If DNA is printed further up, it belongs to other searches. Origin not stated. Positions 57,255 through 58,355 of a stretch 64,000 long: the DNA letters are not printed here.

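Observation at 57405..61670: Four-gene translationally coupled operon methyltransferase-bshC-bshB-bshA: complete bacillithiol pathway plus a candidate N-methylating enzyme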

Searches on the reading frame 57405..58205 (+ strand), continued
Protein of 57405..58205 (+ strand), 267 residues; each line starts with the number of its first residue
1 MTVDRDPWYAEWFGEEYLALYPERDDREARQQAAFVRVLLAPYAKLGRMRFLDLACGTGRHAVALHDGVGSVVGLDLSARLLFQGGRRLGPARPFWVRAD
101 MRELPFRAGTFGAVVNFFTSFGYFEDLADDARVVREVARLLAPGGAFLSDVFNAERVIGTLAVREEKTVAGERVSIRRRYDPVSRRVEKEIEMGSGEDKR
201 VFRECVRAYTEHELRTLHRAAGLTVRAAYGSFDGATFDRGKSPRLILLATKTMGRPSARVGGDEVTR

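Call 26: search_protein_families(library=pfam, proteins=[P0246, P0250, P0183, P0122, P0218, P0251, P0211, P0223], max_evalue=0.00001)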
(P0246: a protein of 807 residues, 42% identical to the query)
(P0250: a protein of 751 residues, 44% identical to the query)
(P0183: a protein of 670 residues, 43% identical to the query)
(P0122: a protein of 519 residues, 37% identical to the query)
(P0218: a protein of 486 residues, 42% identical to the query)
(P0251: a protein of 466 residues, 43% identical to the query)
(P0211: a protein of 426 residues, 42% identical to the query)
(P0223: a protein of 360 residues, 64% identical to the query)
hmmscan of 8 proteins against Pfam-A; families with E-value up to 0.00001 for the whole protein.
P0246 (807 aa): 6 families
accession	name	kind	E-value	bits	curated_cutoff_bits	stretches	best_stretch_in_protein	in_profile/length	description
PF10079.15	Rossmann-like_BshC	-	2.3e-53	182.4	27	1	341-642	66-376/380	Bacillithiol biosynthesis BshC, N-terminal Rossmann-like domain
PF13649.12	Methyltransf_25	-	2.4e-16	60.6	27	1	48-141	1-97/97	Methyltransferase domain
PF08241.18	Methyltransf_11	-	6.4e-14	52.8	21.2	1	49-144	1-94/95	Methyltransferase domain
PF13489.12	Methyltransf_23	-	5.8e-12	46.1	27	1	22-224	2-162/164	Methyltransferase domain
PF13847.12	Methyltransf_31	-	7.7e-08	32.6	27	1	45-155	4-119/145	Methyltransferase domain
PF08242.18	Methyltransf_12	-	8.7e-07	30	30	1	49-143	1-98/98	Methyltransferase domain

P0250 (751 aa): 7 families
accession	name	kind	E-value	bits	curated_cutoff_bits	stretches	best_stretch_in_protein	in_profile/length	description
PF10079.15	Rossmann-like_BshC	-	1.5e-43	150.1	27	1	314-591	77-379/380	Bacillithiol biosynthesis BshC, N-terminal Rossmann-like domain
PF13649.12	Methyltransf_25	-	8.6e-20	71.7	27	1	44-138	1-97/97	Methyltransferase domain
PF08241.18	Methyltransf_11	-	1.8e-18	67.4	21.2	1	45-142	1-95/95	Methyltransferase domain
PF13847.12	Methyltransf_31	-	9e-14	51.8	27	1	41-151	4-119/145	Methyltransferase domain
PF08242.18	Methyltransf_12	-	1.4e-10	42.2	30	1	45-140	1-98/98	Methyltransferase domain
PF01209.24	Ubie_methyltran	-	4.2e-10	39.8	20.1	1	39-141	46-150/233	ubiE/COQ5 methyltransferase family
PF13489.12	Methyltransf_23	-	2.2e-08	34.4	27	1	18-218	1-163/164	Methyltransferase domain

P0183 (670 aa): 6 families
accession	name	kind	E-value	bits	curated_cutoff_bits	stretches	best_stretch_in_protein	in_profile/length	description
PF10079.15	Rossmann-like_BshC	-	4.6e-35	122.1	27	1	273-556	82-379/380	Bacillithiol biosynthesis BshC, N-terminal Rossmann-like domain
PF13649.12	Methyltransf_25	-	1.6e-18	67.6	27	1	45-136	1-97/97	Methyltransferase domain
PF08241.18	Methyltransf_11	-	6.1e-17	62.5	21.2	1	46-139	1-94/95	Methyltransferase domain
PF13847.12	Methyltransf_31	-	3.8e-10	40.1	27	1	41-173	3-139/145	Methyltransferase domain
PF13489.12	Methyltransf_23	-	1.4e-09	38.3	27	1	24-217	3-161/164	Methyltransferase domain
PF08242.18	Methyltransf_12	-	4.6e-06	27.7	30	0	46-138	1-98/98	Methyltransferase domain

P0122 (519 aa): 10 families
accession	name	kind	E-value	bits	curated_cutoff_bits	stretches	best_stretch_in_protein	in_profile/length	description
PF13649.12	Methyltransf_25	-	3.9e-46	156.1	27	2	55-152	1-97/97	Methyltransferase domain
PF08241.18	Methyltransf_11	-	4.7e-37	126.9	21.2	2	56-156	1-95/95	Methyltransferase domain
PF13847.12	Methyltransf_31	-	1.1e-34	119.7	27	2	51-160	3-113/145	Methyltransferase domain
PF13489.12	Methyltransf_23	-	7.1e-29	101.1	27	2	300-494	8-162/164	Methyltransferase domain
PF08242.18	Methyltransf_12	-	1.7e-28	99.6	30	2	56-154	1-98/98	Methyltransferase domain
PF01209.24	Ubie_methyltran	-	6.9e-21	75.1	20.1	2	44-156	40-151/233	ubiE/COQ5 methyltransferase family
PF05175.20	MTS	-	4.6e-17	62.6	23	2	304-422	23-142/170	Methyltransferase small domain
PF02353.26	CMAS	-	4.6e-16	59.4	27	1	38-161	49-169/273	Mycolic acid cyclopropane synthetase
PF03848.20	TehB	-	6.9e-10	39.1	20.4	1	32-156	14-132/193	Tellurite resistance protein TehB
PF01170.24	UPF0020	-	4.1e-06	27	22.3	0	333-384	75-127/197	RMKL-like, methyltransferase domain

P0218 (486 aa): 6 families
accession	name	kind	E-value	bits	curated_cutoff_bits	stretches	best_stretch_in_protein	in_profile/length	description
PF13649.12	Methyltransf_25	-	7e-17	62.3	27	1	289-381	1-97/97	Methyltransferase domain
PF08241.18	Methyltransf_11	-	2.2e-13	51.1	21.2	1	290-384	1-94/95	Methyltransferase domain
PF09335.16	VTT_dom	-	3.9e-13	50.4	33.9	1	67-187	2-121/123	VTT domain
PF13489.12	Methyltransf_23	-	1.3e-10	41.7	27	1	263-459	1-162/164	Methyltransferase domain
PF13847.12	Methyltransf_31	-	5.5e-08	33.1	27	1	286-394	4-118/145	Methyltransferase domain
PF08242.18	Methyltransf_12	-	2.2e-06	28.7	30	1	290-382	1-97/98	Methyltransferase domain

P0251 (466 aa): 9 families
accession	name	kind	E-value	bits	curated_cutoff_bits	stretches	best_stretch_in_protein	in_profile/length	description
PF13419.12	HAD_2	-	2.3e-44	152.1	23.8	1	11-190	1-178/178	Haloacid dehalogenase-like hydrolase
PF00702.32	Hydrolase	-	1.1e-28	101.4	26.4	1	9-184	2-191/191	haloacid dehalogenase-like hydrolase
PF13649.12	Methyltransf_25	-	1.1e-20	74.6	27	1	266-359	1-97/97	Methyltransferase domain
PF08241.18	Methyltransf_11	-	2.3e-18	67.1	21.2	1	267-363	1-95/95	Methyltransferase domain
PF13847.12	Methyltransf_31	-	1.9e-11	44.3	27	1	262-378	3-125/145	Methyltransferase domain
PF08242.18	Methyltransf_12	-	2e-10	41.7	30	1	267-360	1-97/98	Methyltransferase domain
PF12710.13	HAD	-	5.4e-10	40.5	27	1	12-179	2-187/189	haloacid dehalogenase-like hydrolase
PF13242.12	Hydrolase_like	-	7.4e-10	39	22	1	146-202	3-60/75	HAD-hyrolase-like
PF01209.24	Ubie_methyltran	-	7.7e-09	35.7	20.1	1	256-362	41-150/233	ubiE/COQ5 methyltransferase family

P0211 (426 aa): 5 families
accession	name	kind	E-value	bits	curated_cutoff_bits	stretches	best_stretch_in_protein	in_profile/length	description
PF13649.12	Methyltransf_25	-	2.3e-13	51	27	1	105-174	1-63/97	Methyltransferase domain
PF08241.18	Methyltransf_11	-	7.2e-13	49.4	21.2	1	106-174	1-59/95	Methyltransferase domain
PF13489.12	Methyltransf_23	-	1.9e-10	41.1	27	1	91-359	11-161/164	Methyltransferase domain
PF08242.18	Methyltransf_12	-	4.7e-07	30.9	30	0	106-151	1-48/98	Methyltransferase domain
PF13847.12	Methyltransf_31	-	2.9e-06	27.5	27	0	100-142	2-47/145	Methyltransferase domain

P0223 (360 aa): 3 families
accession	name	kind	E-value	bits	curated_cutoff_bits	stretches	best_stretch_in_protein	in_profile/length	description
PF00437.27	T2SSE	-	2.6e-46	158.4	24.9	1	152-346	100-280/370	Type II/IV secretion system protein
PF13649.12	Methyltransf_25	-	7.2e-14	52.7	27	1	53-120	1-72/97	Methyltransferase domain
PF08241.18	Methyltransf_11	-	1.4e-11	45.3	21.2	1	54-120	1-68/95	Methyltransferase domain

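Call 27: find_encoding_contigs(protein=P0003, flank=6000, max_places=2)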
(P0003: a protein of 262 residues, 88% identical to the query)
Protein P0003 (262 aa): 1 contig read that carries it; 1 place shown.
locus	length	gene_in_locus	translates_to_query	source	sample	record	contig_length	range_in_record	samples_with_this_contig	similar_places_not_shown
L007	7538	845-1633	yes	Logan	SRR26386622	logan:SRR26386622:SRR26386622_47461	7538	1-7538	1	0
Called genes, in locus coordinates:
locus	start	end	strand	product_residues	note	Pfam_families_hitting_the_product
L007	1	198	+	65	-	?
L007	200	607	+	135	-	PF02823:ATP-synt_DE_N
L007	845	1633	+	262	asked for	PF01209:Ubie_methyltran, PF13489:Methyltransf_23, PF13847:Methyltransf_31, PF08241:Methyltransf_11, PF08242:Methyltransf_12, PF13649:Methyltransf_25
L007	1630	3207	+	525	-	PF10079:Rossmann-like_BshC, PF24850:CC_BshC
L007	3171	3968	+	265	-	PF02585:PIG-L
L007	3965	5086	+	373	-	PF13439:Glyco_transf_4, PF13477:Glyco_trans_4_2, PF13579:Glyco_trans_4_4, PF20706:GT4-conflict, PF00534:Glycos_transf_1, PF13692:Glyco_trans_1_4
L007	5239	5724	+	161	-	-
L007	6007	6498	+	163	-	PF06271:RDD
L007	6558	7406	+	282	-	PF13349:DUF4097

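Call 28: find_encoding_contigs(protein=P0008, flank=6000, max_places=2)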
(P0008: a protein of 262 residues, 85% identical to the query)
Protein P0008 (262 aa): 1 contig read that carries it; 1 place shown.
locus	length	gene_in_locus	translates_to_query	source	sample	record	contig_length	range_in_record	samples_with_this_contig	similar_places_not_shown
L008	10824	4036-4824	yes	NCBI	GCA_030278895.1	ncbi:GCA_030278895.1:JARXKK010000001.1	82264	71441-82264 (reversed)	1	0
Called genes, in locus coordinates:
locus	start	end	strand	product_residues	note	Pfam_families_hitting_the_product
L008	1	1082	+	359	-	PF00006:ATP-synt_ab, PF00306:ATP-synt_ab_C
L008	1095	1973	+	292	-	PF00231:ATP-synt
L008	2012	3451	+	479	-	PF02874:ATP-synt_ab_N, PF00006:ATP-synt_ab, PF22919:ATP-synt_VA_C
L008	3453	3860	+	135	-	PF02823:ATP-synt_DE_N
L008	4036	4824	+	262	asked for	PF13489:Methyltransf_23 (weak), PF01209:Ubie_methyltran, PF13847:Methyltransf_31, PF08241:Methyltransf_11, PF08242:Methyltransf_12 (weak), PF13649:Methyltransf_25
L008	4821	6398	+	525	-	PF10079:Rossmann-like_BshC, PF24850:CC_BshC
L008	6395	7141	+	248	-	PF02585:PIG-L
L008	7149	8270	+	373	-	PF13439:Glyco_transf_4, PF13477:Glyco_trans_4_2, PF13579:Glyco_trans_4_4, PF20706:GT4-conflict, PF00534:Glycos_transf_1, PF13692:Glyco_trans_1_4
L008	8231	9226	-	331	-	PF00962:A_deaminase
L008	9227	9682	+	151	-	PF06271:RDD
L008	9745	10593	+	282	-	PF13349:DUF4097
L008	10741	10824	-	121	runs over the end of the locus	PF03840:SecG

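Call 29: find_encoding_contigs(protein=P0246, flank=6000, max_places=3)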
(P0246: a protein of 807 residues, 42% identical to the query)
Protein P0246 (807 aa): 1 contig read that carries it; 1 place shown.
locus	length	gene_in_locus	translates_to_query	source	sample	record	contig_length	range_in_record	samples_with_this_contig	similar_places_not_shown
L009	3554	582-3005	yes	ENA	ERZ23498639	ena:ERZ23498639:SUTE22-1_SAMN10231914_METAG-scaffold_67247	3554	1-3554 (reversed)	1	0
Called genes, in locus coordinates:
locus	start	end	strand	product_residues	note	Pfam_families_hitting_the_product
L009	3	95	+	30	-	?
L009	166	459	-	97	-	-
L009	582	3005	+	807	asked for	PF13489:Methyltransf_23, PF08241:Methyltransf_11, PF08242:Methyltransf_12 (weak), PF13649:Methyltransf_25, PF13847:Methyltransf_31, PF10079:Rossmann-like_BshC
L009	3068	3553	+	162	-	?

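Call 31: list_cluster_members(proteins=[P0246, P0250, P0183])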
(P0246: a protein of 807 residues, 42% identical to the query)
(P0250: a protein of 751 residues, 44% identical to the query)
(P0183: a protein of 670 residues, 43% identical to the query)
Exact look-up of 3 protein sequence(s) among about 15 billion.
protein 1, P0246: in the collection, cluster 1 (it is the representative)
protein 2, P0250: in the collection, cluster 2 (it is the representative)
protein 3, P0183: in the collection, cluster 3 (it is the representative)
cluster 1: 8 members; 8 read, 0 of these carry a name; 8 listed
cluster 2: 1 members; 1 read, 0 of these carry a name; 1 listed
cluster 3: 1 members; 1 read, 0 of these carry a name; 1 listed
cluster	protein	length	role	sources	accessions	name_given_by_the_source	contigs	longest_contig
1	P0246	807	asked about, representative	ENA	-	-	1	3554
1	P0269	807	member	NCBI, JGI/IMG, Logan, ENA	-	-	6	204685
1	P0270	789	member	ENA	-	-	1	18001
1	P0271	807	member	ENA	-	-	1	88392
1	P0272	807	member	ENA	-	-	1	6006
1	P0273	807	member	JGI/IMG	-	-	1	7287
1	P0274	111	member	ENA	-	-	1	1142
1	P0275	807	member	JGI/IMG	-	-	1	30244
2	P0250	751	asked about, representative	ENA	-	-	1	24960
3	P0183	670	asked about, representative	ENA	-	-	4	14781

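Call 34: find_related_loci(query=A2, collection=genome_contigs, flank=8000)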
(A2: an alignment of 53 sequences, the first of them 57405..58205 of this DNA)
Query A2 (267 aa) in genome_contigs; peptide patterns used: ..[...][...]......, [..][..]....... (x = any residue, [..] = any of these).
600 stretches matched a pattern (row limit reached: there are more); 438 encode a relative of the query (tblastn E <= 1e-3); the best 80 are kept; 80 distinct loci.
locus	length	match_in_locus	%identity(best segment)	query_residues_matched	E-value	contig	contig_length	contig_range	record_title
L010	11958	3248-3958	45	8-251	2e-54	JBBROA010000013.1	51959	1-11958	MAG: Thermoanaerobaculia bacterium isolate La1_metabat2.230 LA1C_B2.230_k141_1926871L_51959_cov_12.9768, whole genome sh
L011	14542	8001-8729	47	8-258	7e-53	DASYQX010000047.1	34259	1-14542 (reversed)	MAG TPA_asm: Gemmatimonadales bacterium isolate SMAG_U4496 k141_2522655, whole genome shotgun sequence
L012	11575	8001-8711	44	8-251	8e-50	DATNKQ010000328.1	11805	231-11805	MAG TPA_asm: Thermoanaerobaculia bacterium isolate SMAG_U11429 k141_1036499, whole genome shotgun sequence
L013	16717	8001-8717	44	8-251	1e-48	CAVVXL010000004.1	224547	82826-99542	MAG: uncultured Acidobacteriota bacterium isolate MFD04580.bin.1.42 genome assembly, contig: contig_17093, whole genome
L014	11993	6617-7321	46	8-248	2e-48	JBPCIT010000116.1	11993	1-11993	MAG: Longimicrobiaceae bacterium isolate TH_ant_mag_7 S1Ck127_3934426_flag_0_multi_10.9916_len_11993, whole genome shotg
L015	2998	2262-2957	46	8-248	2e-48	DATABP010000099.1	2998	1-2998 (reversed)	MAG TPA_asm: Thermoanaerobaculia bacterium isolate SMAG_U6701 k141_1141310, whole genome shotgun sequence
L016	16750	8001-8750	44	8-260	3e-46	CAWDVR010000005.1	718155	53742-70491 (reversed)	MAG: uncultured Acidobacteriota bacterium isolate MFD05747.bin.1.28 genome assembly, contig: contig_43653, whole genome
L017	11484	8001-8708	42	8-251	6e-46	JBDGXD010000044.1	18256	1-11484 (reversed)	MAG: Gemmatimonadota bacterium isolate M3-22_Bin_33 M3-22_Bin_33_scaffold_7908, whole genome shotgun sequence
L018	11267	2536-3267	41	5-252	1e-45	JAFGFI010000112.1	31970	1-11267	MAG: Anaerolineae bacterium isolate Zod_Metabat.1307 k87_3406055, whole genome shotgun sequence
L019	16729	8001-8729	42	7-253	2e-45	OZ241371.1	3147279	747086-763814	MAG: Longimicrobiales bacterium isolate 2d559517-74ca-4cf4-aa32-356f4896a586 genome assembly, chromosome: 1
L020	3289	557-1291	41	8-252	3e-45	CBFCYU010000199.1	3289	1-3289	MAG TPA_asm: uncultured bacterium isolate SRR26215683_binner13_Refined_57 genome assembly, contig: ERZ25073488.35314, wh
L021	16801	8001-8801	40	2-263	1e-44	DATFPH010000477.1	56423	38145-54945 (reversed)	MAG TPA_asm: Thermoanaerobaculia bacterium isolate SMAG_U9298 k141_1716401, whole genome shotgun sequence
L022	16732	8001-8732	41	2-249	3e-44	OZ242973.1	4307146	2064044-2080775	MAG: Longimicrobiales bacterium isolate 604f19ae-e220-46ce-a052-2e0d8117235f genome assembly, chromosome: 1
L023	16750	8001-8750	41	8-251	9e-44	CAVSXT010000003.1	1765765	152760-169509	MAG: uncultured Acidobacteriota bacterium isolate MFD05521.bin.1.4 genome assembly, contig: contig_20018, whole genome s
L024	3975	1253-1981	36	1-249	5e-42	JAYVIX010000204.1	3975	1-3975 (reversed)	MAG: Cytophagales bacterium isolate GL51_Up_metabinner_6_sub GL51_Up_metabinner_6_sub_203, whole genome shotgun sequence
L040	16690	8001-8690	40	8-251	7e-37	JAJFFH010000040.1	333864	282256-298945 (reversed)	MAG: Planctomycetota bacterium isolate OFTM341 OFTM341_39, whole genome shotgun sequence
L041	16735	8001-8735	38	2-251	1e-36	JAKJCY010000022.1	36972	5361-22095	MAG: Candidatus Hydrogenedentota bacterium isolate UR.bin34 NODE_22_length_36972_cov_15.133650, whole genome shotgun seq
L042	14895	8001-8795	34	2-246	1e-36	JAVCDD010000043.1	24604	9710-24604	MAG: Candidatus Hatepunaea meridiana isolate MAG_3300035698_979 Ga0374944_591256, whole genome shotgun sequence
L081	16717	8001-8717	34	8-248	2e-31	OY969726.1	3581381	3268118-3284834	MAG: uncultured Bacteroidetes bacterium isolate MFD05502.bin.4.212 genome assembly, chromosome: 1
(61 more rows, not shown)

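Call 50: predict_structure(alignment_id=A3)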
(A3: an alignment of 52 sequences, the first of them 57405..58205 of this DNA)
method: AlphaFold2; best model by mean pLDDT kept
length: 267 residues; sequences in the alignment: 52
mean_pLDDT: 91.0   pTM: 0.88
mean pLDDT of the five models: 91.0, 90.9, 90.5, 90.5, 90.2
residues with pLDDT >= 90: 208; 70-90: 40; 50-70: 18; < 50: 1
segments of 3 or more residues with pLDDT < 50: none
pLDDT, mean of each block of 10 residues (from residue 1): 71 79 84 96 95 95 90 94 88 91 97 89 92 98 98 97 94 96 97 93 94 98 98 97 98 71 56
secondary structure, 60 per line:
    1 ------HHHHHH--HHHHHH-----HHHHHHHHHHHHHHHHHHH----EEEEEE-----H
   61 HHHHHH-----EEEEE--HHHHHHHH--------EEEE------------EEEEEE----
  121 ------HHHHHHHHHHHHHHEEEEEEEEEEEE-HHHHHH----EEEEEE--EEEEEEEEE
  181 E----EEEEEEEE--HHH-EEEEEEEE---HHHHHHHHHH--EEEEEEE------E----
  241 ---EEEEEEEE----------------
elements in order: H7-12 H15-20 H26-44 E49-54 H60-66 E72-76 H79-86 E95-98 E111-116 H127-140 E141-152 H154-159 E164-169 E172-181 E186-193 E200-207 H211-220 E223-229 E244-251

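Call 53: fold_search(model_id=the predicted structure, library=pdb)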
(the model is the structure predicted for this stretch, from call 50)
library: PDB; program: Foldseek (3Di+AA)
matches with E <= 10: 1635; with E <= 0.001: 914
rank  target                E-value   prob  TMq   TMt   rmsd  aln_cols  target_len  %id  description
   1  9ri2_B                1.0e-18  1.00  0.63  0.74   5.1       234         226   30  Crystal structure of bacillithiol methyltransferase NmbA from Chlorobaculum tepidum (released 2025-12-10)
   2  9ri2_A                1.8e-18  1.00  0.62  0.71   4.8       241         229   31  Crystal structure of bacillithiol methyltransferase NmbA from Chlorobaculum tepidum (released 2025-12-10)
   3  7wzf                  2.2e-18  1.00  0.71  0.77   4.3       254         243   24  Structural and mechanism analysis of YunM (released 2023-02-22)
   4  7wzg_D                6.5e-18  1.00  0.72  0.80   3.9       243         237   22  Cypemycin N-terminal methyltransferase CypM (released 2023-02-22)
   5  7wzg_C                8.8e-18  1.00  0.65  0.72   7.7       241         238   23  Cypemycin N-terminal methyltransferase CypM (released 2023-02-22)
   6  7wzg_A                9.8e-18  1.00  0.65  0.72   7.4       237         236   24  Cypemycin N-terminal methyltransferase CypM (released 2023-02-22)
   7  7wzg_B                2.4e-17  1.00  0.65  0.71   7.7       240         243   24  Cypemycin N-terminal methyltransferase CypM (released 2023-02-22)
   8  1wzn_A                9.0e-17  1.00  0.69  0.75   3.7       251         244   24  Crystal Structure of the SAM-dependent methyltransferase from Pyrococcus horikoshii OT3 (released 2006-03-14)
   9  4hgy_A                1.4e-16  1.00  0.71  0.79   3.1       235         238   21  Structure of the CcbJ Methyltransferase from Streptomyces caelestis (released 2013-10-30)
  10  1y8c                  1.5e-16  1.00  0.75  0.80   3.5       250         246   18  Crystal structure of a S-adenosylmethionine-dependent methyltransferase from Clostridium acetobutylicum ATCC 824 (released 2004-12-28)
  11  4hh4_C                1.6e-16  1.00  0.73  0.76   3.5       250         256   20  Structure of the CcbJ Methyltransferase from Streptomyces caelestis (released 2013-10-30)
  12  4hgz_A                1.7e-16  1.00  0.69  0.78   3.4       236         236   22  Structure of the CcbJ Methyltransferase from Streptomyces caelestis (released 2013-10-30)
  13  9icz_A                2.6e-16  1.00  0.72  0.72   4.2       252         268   19  C-Methyltransferase SeMT from Saccharopolyspora erythraea (released 2025-12-10)
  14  4hh4_A                3.7e-16  1.00  0.69  0.72   3.4       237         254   22  Structure of the CcbJ Methyltransferase from Streptomyces caelestis (released 2013-10-30)
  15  4hgz_C                5.2e-16  1.00  0.70  0.78   3.2       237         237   21  Structure of the CcbJ Methyltransferase from Streptomyces caelestis (released 2013-10-30)
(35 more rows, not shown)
